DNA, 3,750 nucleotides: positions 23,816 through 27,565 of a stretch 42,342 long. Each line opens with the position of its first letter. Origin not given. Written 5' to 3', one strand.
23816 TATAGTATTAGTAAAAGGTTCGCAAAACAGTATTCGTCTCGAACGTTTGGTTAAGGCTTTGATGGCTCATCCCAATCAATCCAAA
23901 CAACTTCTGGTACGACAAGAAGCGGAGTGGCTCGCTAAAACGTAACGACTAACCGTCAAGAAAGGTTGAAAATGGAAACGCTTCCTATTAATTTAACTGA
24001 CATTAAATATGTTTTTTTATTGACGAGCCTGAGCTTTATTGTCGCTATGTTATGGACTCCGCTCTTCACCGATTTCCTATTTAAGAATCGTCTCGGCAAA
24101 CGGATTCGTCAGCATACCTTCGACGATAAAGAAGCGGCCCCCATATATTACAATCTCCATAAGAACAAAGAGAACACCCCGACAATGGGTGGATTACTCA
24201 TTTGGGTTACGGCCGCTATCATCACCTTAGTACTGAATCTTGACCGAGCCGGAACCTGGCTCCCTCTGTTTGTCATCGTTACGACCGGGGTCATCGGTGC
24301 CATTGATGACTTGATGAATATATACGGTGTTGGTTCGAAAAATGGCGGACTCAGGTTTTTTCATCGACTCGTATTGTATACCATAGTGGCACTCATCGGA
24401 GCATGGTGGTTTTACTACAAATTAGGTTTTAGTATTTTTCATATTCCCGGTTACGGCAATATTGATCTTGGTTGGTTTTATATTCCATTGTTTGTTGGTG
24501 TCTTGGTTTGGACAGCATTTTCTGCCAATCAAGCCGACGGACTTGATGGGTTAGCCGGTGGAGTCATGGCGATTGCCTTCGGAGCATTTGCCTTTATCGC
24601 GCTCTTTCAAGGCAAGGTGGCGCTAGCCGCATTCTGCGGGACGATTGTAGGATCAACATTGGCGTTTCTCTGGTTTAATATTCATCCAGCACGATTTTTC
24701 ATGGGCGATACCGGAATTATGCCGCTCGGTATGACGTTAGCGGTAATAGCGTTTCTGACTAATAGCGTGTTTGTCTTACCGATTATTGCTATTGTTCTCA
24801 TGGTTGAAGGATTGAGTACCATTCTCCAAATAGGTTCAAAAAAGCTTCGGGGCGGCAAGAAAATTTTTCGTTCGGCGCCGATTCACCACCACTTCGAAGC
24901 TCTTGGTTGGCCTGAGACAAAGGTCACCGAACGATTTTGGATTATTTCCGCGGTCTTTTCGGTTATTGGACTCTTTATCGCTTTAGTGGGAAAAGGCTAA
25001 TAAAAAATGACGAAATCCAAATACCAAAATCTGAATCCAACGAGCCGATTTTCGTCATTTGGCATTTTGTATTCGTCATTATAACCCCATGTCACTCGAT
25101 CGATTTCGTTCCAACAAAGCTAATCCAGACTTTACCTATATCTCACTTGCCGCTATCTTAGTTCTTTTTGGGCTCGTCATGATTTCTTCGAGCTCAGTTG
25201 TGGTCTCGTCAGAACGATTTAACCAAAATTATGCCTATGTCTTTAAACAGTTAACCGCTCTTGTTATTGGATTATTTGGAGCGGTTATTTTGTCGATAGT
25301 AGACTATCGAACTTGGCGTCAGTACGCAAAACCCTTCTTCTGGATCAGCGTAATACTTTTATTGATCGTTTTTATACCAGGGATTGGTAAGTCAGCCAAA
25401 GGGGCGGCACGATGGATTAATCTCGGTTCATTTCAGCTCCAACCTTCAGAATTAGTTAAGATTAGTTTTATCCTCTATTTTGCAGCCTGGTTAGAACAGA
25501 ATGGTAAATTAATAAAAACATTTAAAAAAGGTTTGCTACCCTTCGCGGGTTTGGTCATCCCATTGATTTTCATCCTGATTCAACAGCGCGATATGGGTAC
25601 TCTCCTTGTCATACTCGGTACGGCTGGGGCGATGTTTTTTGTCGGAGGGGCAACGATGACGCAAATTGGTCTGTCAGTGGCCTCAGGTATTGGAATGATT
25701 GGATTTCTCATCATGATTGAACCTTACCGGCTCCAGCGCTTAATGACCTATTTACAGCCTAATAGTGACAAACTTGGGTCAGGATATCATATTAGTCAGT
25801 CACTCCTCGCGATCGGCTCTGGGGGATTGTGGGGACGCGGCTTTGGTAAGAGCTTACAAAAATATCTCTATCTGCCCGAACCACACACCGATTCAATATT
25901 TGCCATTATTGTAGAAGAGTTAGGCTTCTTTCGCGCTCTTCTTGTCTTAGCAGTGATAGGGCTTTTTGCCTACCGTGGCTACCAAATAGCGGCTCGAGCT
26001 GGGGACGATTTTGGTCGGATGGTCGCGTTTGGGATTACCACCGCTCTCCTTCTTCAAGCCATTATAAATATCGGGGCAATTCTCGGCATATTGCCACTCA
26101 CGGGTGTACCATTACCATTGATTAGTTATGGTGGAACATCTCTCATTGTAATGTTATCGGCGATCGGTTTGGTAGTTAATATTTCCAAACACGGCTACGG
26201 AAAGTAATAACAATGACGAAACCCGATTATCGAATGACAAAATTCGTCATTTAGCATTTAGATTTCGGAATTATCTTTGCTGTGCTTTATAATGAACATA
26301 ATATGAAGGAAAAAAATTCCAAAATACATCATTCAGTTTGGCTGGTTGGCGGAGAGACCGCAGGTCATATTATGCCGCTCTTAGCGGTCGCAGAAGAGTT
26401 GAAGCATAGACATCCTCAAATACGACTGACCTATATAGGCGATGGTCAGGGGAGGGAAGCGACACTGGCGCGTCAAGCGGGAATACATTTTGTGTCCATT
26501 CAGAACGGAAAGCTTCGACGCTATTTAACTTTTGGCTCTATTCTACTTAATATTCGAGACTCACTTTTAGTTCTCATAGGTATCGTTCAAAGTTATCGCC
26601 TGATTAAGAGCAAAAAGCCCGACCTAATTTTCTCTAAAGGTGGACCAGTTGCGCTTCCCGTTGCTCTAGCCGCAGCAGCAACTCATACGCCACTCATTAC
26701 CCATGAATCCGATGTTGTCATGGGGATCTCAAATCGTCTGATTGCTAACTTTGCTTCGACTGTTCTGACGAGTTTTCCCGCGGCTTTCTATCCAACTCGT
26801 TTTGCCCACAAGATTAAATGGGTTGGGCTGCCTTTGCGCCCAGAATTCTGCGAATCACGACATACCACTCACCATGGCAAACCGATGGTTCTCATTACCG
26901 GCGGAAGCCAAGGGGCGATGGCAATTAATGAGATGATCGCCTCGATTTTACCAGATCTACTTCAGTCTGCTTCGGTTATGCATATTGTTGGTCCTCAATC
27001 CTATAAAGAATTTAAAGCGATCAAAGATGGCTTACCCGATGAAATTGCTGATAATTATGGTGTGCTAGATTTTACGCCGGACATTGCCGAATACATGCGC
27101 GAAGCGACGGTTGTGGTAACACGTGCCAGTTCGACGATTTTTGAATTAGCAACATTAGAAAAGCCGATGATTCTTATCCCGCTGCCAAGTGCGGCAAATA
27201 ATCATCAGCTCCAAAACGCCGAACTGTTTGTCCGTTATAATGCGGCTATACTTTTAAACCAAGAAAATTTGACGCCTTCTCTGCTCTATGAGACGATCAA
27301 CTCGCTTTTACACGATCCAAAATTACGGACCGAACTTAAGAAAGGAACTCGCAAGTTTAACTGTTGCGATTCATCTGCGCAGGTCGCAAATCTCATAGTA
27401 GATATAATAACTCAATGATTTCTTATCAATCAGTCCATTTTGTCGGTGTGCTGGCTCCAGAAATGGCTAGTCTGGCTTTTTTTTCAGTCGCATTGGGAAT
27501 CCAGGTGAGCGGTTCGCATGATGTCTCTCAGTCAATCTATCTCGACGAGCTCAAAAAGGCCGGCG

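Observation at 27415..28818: MurC homolog at the canonical dcw position with a destroyed P-loop and other catalytic substitutions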

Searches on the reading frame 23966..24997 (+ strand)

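Call 7: search_protein_families(library=ncbifam, proteins=[window:23966-24997:+], max_evalue=0.00001)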
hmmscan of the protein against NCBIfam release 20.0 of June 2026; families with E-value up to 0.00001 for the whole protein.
window:23966-24997:+ (344 aa): 3 families
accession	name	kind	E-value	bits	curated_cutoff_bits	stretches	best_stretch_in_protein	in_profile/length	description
TIGR00445.1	mraY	equivalog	1.3e-63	215.4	192.05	1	64-337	28-316/321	phospho-N-acetylmuramoyl-pentapeptide-transferase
NF053644.1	MraY_archaea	equivalog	2.4e-32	112.6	450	2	161-336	171-340/340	pseudomurein biosynthesis MraY family phospho-N-acetylmuramoyl-pentapeptide-transferase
TIGR02380.1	ECA_wecA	exception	6.2e-18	65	326.05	1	67-337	37-307/346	UDP-N-acetylglucosamine--undecaprenyl-phosphate N-acetylglucosaminephosphotransferase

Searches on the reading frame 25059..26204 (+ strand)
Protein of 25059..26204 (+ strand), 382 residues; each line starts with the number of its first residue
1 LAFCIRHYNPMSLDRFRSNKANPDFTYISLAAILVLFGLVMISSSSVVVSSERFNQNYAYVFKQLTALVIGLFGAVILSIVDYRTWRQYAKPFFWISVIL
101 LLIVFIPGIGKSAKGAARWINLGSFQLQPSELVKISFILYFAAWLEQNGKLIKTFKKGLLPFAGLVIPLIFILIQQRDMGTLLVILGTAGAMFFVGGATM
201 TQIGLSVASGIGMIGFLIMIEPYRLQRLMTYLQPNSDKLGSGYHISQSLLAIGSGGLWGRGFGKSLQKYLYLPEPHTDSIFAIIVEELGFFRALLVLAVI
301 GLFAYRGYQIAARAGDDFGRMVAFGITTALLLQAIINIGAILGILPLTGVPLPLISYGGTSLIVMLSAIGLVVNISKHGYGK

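Call 3: search_protein_families(library=pfam, proteins=[window:25059-26204:+], max_evalue=0.01)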
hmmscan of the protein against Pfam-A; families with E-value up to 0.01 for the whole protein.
window:25059-26204:+ (382 aa): 1 family
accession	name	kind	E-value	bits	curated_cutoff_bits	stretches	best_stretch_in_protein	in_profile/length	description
PF01098.24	FTSW_RODA_SPOVE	-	1.1e-104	350.7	26.4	1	28-378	5-353/356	Cell cycle protein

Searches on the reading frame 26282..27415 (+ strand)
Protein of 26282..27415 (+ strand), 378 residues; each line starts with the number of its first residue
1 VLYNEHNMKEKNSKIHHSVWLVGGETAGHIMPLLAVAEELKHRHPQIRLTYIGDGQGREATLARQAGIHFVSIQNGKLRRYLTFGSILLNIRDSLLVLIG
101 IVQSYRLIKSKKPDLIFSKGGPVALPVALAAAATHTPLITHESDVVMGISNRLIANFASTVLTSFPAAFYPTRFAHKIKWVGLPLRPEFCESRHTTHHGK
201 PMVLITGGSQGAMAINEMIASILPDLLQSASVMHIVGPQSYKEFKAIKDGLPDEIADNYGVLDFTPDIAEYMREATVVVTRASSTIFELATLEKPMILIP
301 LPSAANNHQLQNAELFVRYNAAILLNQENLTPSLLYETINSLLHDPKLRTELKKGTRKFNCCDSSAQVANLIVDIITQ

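Call 3: search_protein_families(library=pfam, proteins=[window:26282-27415:+], max_evalue=0.01)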
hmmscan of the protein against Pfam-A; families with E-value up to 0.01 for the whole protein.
window:26282-27415:+ (378 aa): 5 families
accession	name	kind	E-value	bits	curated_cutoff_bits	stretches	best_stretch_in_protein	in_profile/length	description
PF04101.22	Glyco_tran_28_C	-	1.7e-34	119.7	22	1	202-354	1-152/166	Glycosyltransferase family 28 C-terminal domain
PF03033.26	Glyco_transf_28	-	1.2e-29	103.6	26.2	1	20-162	2-138/139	Glycosyltransferase family 28 N-terminal domain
PF13692.12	Glyco_trans_1_4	-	8.5e-06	26.5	27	1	213-294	15-96/142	Glycosyl transferases group 1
PF00534.26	Glycos_transf_1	-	0.00015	21.8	26.4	0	227-358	44-171/172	Glycosyl transferases group 1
PF13579.12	Glyco_trans_4_4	-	0.0015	19.4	29.7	1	36-174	10-137/158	Glycosyl transferase 4-like domain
